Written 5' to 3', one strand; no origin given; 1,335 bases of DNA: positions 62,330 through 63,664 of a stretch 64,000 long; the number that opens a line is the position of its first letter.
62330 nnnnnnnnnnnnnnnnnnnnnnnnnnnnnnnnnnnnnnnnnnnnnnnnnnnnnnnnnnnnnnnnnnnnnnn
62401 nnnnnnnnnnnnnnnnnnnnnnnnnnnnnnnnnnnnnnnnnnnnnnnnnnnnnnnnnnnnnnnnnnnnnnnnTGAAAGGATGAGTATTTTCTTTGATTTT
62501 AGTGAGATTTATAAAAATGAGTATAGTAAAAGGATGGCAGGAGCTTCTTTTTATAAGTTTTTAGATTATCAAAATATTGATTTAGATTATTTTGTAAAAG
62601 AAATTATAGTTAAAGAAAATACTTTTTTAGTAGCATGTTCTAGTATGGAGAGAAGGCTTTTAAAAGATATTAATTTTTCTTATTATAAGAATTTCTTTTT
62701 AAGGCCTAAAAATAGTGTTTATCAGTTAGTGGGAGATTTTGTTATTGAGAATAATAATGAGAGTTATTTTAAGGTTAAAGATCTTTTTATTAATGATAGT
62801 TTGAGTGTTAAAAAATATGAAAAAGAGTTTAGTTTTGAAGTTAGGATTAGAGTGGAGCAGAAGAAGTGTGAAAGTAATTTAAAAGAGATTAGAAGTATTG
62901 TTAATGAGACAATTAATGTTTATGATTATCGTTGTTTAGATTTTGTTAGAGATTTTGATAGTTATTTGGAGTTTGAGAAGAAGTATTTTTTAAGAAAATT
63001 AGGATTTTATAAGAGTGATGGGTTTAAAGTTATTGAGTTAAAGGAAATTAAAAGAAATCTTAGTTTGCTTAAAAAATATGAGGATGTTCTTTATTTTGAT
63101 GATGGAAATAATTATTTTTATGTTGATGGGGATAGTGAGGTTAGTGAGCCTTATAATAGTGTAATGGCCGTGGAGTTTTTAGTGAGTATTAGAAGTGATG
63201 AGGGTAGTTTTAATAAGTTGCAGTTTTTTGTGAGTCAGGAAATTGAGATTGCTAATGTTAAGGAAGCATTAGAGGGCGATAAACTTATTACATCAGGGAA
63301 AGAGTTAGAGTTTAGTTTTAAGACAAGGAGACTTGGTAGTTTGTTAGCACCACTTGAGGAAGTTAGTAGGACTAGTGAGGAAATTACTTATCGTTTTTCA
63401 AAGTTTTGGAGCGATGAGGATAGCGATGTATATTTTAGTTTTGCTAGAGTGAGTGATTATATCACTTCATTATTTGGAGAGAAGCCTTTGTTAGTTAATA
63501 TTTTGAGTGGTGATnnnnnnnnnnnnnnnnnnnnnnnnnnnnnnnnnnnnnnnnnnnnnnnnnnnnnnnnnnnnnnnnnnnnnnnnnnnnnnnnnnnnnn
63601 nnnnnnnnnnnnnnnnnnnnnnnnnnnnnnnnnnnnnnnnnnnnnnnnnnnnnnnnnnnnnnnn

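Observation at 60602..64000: coaE-linked pair: J-domain-less DnaJ zinc-finger protein plus SF1 Upf1-like helicase with a large unknown N-terminal domain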

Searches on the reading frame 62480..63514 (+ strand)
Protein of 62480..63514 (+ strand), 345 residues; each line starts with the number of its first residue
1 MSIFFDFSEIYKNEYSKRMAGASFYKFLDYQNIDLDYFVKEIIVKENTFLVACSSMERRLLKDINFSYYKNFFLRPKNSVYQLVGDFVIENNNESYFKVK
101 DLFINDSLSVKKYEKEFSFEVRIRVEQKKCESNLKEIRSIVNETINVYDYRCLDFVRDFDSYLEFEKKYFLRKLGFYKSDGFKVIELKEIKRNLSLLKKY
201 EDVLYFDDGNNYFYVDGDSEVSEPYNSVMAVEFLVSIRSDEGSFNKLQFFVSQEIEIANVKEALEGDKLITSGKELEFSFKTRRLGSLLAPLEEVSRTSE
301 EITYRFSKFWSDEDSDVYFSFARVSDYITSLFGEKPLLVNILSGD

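Call 76: search_protein_representatives(protein=window:62480-63514:+)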
Query: 345 residues. Proteins with E-value up to 0.001 (for the whole library): 15; up to 1e-10: 11; up to 1e-30: 5. The best 15 are listed.
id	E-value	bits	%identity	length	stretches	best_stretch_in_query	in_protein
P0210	5.2e-72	259.7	46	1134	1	3-345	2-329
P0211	2.0e-58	215.0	41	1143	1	3-345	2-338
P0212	8.4e-53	196.6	38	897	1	3-345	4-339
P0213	1.8e-34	136.3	42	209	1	2-199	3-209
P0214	1.1e-33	133.8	73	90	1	138-221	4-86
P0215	6.8e-29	118.0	39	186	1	35-215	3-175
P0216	8.3e-27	111.1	64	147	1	1-89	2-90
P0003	3.3e-22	96.0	44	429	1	223-345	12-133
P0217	7.3e-14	68.6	69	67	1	126-174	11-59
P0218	1.5e-13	67.5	35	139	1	2-129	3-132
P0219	5.4e-13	65.7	27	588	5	19-84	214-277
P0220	9.1e-08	48.6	41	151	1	3-71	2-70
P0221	1.1e-07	48.3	46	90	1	3-59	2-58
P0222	6.6e-06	42.5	45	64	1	3-55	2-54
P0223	5.2e-05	39.5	59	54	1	1-41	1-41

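Call 77: find_encoding_contigs(protein=P0211, flank=10000, max_places=2)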
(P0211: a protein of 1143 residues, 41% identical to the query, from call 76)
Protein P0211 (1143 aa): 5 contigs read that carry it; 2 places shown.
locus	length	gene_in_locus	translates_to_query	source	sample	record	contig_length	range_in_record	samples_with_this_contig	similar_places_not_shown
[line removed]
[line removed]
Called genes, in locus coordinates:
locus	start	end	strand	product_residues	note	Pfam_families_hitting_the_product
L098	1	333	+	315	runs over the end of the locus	PF12911:OppC_N, PF00528:BPD_transp_1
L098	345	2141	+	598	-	PF03193:RsgA_GTPase (faint), PF24883:NPHP3_N (faint), PF00005:ABC_tran, PF05621:TniB (faint), PF13191:AAA_16 (faint), PF13304:AAA_21 (faint), PF00005:ABC_tran, PF08352:oligo_HPY, +2 more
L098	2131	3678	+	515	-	PF00005:ABC_tran, PF02463:SMC_N, PF08352:oligo_HPY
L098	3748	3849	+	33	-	-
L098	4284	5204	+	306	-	PF01745:IPT, PF01715:IPPT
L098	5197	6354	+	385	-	PF00899:ThiF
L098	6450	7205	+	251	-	PF13365:Trypsin_2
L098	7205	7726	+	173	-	PF00588:SpoU_methylase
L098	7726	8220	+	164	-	PF14317:YcxB (weak)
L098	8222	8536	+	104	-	PF12643:MazG-like (weak)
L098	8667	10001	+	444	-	PF01556:DnaJ_C (weak)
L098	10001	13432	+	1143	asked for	PF13086:AAA_11, PF13604:AAA_30 (weak), PF01443:Viral_helicase1 (faint), PF13245:AAA_19 (weak), PF13086:AAA_11, PF13087:AAA_12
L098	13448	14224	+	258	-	-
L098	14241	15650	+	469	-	PF00226:DnaJ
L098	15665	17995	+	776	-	PF16403:Bact_surface_Ig-like (faint)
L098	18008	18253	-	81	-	-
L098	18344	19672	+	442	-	PF03051:Peptidase_C1_2, PF00112:Peptidase_C1 (faint)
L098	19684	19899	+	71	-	PF00550:PP-binding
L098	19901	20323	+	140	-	PF09424:YqeY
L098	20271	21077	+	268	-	PF04973:NMN_transporter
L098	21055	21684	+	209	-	PF12706:Lactamase_B_2, PF13483:Lactamase_B_3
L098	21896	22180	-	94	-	PF00589:Phage_integrase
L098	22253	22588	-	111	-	-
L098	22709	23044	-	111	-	-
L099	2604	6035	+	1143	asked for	PF13086:AAA_11, PF13604:AAA_30 (weak), PF01443:Viral_helicase1 (faint), PF13245:AAA_19 (weak), PF13086:AAA_11, PF13087:AAA_12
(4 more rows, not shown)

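Call 88: find_encoding_contigs(protein=P0212, flank=10000, max_places=2)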
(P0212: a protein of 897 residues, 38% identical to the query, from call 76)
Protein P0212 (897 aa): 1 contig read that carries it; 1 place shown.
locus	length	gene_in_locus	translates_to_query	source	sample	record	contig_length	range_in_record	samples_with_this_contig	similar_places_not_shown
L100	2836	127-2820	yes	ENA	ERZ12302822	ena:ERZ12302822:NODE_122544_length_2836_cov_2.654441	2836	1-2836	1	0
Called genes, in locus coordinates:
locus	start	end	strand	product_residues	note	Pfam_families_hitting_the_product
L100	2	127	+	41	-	?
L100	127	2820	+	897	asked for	PF13086:AAA_11, PF13604:AAA_30 (weak), PF01443:Viral_helicase1 (faint), PF13245:AAA_19, PF13087:AAA_12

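Call 90: search_protein_families(library=pfam, proteins=[L098:8667-9998:+, L098:13448-14221:+, L098:14241-15647:+, L098:15665-17992:+], max_evalue=0.01)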
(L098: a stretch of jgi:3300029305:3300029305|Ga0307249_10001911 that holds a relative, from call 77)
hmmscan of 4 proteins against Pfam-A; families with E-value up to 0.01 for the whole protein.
L098:8667-9998:+ (444 aa): 3 families
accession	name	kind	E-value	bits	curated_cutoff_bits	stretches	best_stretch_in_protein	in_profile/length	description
PF01556.23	DnaJ_C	-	1.2e-09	38.8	26.6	1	21-206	27-136/152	DnaJ C terminal domain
PF00684.25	DnaJ_CXXCXGXG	-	0.00018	22.1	32.7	1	56-102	11-64/65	DnaJ central domain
PF15777.11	Anti-TRAP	-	0.00024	21.5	32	1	57-91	6-42/59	Tryptophan RNA-binding attenuator protein inhibitory protein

L098:13448-14221:+ (258 aa): 0 families

L098:14241-15647:+ (469 aa): 2 families
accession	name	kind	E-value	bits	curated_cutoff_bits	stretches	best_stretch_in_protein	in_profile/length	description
PF00226.36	DnaJ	-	2.1e-08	34.6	27.8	1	2-57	1-57/63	DnaJ domain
PF15777.11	Anti-TRAP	-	0.0084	16.5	32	0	149-178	11-42/59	Tryptophan RNA-binding attenuator protein inhibitory protein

L098:15665-17992:+ (776 aa): 1 family
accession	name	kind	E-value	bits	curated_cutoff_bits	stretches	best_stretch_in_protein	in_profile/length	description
PF16403.11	Bact_surface_Ig-like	-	4.5e-06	27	27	1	681-735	2-58/71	Bacterial surface protein, Ig-like domain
